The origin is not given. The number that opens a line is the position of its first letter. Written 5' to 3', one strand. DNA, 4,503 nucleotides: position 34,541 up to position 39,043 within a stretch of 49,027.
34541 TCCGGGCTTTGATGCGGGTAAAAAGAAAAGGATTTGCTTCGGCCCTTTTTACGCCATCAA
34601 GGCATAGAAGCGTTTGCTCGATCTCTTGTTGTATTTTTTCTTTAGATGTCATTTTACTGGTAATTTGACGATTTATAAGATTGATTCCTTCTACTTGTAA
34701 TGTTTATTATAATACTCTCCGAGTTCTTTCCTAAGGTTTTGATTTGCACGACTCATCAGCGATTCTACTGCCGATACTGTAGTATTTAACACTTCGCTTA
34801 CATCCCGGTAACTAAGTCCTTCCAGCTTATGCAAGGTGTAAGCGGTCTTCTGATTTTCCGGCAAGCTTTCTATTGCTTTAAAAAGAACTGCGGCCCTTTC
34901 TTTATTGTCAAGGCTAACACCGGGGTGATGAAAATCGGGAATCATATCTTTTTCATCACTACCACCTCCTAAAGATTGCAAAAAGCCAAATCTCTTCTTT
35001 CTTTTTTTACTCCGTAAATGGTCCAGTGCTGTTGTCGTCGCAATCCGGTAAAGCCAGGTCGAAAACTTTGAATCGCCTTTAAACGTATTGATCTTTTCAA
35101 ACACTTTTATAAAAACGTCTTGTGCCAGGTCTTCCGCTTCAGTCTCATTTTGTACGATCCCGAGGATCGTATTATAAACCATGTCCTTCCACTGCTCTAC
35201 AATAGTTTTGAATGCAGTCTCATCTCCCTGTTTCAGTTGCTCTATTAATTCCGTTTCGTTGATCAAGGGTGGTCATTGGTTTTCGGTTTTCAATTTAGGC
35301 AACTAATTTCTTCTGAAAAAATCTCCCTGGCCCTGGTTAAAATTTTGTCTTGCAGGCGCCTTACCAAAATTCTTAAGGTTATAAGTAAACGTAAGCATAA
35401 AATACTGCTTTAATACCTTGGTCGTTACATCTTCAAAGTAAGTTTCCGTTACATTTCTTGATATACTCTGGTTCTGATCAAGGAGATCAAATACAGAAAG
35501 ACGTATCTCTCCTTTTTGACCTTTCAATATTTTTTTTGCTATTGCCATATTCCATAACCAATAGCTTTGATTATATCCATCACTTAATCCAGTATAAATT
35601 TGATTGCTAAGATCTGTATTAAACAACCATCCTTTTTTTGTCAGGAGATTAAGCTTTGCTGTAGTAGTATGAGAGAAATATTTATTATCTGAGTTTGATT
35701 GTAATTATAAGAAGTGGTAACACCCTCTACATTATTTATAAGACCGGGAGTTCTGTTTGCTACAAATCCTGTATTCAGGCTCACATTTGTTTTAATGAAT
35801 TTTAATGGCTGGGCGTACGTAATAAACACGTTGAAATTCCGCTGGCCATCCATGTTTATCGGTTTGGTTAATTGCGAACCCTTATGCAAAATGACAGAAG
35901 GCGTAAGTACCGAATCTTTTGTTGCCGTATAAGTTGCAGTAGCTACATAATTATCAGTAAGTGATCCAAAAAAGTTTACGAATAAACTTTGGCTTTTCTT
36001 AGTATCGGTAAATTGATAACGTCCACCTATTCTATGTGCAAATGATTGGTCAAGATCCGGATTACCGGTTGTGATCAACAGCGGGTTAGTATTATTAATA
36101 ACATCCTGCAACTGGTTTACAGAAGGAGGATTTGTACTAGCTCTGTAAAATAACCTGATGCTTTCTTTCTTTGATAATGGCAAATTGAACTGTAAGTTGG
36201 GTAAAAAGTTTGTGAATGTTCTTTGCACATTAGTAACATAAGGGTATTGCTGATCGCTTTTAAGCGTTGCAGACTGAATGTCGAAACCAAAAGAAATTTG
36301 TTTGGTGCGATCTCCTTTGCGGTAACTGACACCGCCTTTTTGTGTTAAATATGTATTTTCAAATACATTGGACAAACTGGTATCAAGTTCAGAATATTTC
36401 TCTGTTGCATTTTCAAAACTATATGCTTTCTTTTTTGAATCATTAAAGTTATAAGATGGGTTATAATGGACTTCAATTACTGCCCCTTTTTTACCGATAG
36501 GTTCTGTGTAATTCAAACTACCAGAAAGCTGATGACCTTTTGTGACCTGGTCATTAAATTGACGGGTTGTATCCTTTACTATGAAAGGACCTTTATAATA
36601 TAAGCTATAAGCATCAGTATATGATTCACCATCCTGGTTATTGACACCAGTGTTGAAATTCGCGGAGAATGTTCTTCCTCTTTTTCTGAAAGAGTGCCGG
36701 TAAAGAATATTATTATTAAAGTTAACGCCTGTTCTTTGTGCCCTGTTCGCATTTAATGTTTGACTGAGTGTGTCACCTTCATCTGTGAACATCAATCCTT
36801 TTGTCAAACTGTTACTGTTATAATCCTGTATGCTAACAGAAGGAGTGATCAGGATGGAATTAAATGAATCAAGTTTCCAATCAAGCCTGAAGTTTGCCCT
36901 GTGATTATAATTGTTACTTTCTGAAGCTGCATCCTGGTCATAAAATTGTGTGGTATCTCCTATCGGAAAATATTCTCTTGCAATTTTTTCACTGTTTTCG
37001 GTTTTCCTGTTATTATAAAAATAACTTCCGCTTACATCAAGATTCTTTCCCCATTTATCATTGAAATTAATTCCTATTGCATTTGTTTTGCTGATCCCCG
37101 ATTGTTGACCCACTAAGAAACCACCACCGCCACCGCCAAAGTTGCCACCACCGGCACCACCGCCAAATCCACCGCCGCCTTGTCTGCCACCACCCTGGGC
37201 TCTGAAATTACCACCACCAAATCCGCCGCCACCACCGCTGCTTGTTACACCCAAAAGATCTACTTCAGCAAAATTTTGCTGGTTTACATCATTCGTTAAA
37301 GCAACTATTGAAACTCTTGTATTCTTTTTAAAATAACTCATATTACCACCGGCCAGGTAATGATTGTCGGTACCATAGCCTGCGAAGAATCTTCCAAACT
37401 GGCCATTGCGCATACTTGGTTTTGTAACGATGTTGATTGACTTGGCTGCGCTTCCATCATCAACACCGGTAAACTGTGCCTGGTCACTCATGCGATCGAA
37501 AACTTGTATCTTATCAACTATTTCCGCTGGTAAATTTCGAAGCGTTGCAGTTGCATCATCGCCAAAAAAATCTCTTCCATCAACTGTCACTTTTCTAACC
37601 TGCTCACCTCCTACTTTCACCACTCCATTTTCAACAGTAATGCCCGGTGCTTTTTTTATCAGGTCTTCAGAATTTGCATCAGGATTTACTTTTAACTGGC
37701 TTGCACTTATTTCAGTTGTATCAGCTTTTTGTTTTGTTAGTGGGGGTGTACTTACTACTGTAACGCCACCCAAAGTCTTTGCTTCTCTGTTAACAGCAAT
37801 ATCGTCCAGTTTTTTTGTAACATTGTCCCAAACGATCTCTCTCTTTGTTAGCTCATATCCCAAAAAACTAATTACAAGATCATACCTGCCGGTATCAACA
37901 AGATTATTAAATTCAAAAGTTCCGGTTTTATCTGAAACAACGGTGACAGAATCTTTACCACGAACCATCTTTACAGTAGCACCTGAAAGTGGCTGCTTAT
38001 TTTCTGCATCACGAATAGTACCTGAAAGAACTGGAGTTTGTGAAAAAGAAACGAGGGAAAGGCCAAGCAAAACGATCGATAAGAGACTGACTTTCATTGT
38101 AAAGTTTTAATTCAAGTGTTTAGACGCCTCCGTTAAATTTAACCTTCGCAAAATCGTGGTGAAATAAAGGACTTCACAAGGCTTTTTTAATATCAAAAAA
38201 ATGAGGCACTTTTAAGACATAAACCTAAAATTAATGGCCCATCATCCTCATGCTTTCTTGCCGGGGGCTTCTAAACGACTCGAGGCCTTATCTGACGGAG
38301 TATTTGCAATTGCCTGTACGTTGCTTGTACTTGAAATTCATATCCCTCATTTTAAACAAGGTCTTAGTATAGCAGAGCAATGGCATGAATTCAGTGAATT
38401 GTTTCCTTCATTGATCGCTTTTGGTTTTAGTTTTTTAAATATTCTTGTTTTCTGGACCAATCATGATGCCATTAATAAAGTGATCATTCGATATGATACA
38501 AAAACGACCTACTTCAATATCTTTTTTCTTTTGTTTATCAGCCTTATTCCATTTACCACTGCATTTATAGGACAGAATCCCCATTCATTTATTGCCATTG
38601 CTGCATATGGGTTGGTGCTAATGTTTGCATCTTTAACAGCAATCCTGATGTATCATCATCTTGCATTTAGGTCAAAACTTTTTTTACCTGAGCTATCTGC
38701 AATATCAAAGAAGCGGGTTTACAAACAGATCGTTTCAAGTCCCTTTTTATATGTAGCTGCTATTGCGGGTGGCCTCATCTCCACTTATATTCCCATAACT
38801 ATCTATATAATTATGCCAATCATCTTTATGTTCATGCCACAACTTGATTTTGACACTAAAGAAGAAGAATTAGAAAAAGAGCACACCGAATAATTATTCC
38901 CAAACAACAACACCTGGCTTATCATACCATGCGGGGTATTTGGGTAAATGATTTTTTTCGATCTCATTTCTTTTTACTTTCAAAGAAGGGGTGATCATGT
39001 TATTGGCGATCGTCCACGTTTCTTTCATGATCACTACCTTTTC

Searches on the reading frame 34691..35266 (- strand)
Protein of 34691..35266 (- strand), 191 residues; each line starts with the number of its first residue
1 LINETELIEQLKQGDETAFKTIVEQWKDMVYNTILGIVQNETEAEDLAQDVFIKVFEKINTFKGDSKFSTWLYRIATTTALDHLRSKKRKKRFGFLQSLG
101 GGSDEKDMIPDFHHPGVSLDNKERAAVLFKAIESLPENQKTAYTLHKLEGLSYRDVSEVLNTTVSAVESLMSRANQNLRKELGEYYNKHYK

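Call 67: search_protein_families(library=pfam, proteins=[window:34691-35266:-], max_evalue=0.00001)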
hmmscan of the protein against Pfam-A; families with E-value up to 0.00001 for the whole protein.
window:34691-35266:- (191 aa): 4 families
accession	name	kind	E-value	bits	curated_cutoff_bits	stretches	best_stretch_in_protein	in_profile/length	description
PF04542.20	Sigma70_r2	-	6e-19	68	24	1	22-89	1-70/71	Sigma-70 region 2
PF08281.18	Sigma70_r4_2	-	4.3e-15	55.5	25.7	1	130-174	6-50/54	Sigma-70, region 4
PF07638.17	Sigma70_ECF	-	5.8e-09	36.6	21.1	1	5-181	5-182/185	ECF sigma factor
PF04545.22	Sigma70_r4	-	1.9e-07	30.9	24.1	1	131-180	1-50/50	Sigma-70, region 4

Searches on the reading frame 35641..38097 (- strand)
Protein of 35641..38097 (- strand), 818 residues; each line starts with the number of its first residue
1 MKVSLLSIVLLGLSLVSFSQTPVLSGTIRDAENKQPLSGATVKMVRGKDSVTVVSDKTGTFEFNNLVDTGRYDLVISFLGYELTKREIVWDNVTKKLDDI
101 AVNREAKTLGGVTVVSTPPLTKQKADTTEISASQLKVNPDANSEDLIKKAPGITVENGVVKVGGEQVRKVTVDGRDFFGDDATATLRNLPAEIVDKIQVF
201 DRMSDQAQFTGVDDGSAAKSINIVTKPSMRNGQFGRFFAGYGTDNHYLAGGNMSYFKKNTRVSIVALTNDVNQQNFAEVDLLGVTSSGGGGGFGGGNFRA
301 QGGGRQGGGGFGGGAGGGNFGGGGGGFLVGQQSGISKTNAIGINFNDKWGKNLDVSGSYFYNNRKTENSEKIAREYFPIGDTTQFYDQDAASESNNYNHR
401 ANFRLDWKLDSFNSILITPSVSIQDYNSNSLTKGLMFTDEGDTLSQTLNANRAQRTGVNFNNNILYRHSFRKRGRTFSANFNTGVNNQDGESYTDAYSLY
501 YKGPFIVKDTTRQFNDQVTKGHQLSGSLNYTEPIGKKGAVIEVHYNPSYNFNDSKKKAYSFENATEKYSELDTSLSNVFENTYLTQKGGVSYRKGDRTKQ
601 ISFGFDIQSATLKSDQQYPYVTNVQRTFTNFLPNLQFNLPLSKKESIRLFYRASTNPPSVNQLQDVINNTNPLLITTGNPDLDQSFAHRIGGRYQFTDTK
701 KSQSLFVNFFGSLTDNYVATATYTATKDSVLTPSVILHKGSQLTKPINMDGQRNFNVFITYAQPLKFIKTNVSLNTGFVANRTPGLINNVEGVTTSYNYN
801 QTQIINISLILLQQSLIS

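Call 67: search_protein_families(library=pfam, proteins=[window:35641-38097:-], max_evalue=0.00001)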
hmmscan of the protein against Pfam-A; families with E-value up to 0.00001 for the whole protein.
window:35641-38097:- (818 aa): 3 families
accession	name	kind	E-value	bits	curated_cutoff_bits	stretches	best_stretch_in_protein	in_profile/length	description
PF14905.12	OMP_b-brl_3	-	9.7e-25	87.9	27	1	468-802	1-319/408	Outer membrane protein beta-barrel family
PF13620.12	CarboxypepD_reg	-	9.4e-13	48.8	32.3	1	24-88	2-67/82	Carboxypeptidase regulatory-like domain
PF13715.12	CarbopepD_reg_2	-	5.9e-12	45.9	32.2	1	24-114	1-88/88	CarboxypepD_reg-like domain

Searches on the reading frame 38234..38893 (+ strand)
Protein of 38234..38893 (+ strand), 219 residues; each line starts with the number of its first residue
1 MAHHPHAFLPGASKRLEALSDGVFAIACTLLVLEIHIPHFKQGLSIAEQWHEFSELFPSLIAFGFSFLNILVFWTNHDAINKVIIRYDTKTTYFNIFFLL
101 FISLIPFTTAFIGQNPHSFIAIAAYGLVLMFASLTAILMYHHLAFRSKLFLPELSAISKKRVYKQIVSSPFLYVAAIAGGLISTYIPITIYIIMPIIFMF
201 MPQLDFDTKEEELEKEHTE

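Call 67: search_protein_families(library=pfam, proteins=[window:38234-38893:+], max_evalue=0.00001)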
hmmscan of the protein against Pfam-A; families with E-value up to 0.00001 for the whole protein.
window:38234-38893:+ (219 aa): 1 family
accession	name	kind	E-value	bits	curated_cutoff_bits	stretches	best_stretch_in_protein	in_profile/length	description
PF06736.16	TMEM175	-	7.7e-24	84.4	25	1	15-106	1-88/88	Endosomal/lysosomal potassium channel TMEM175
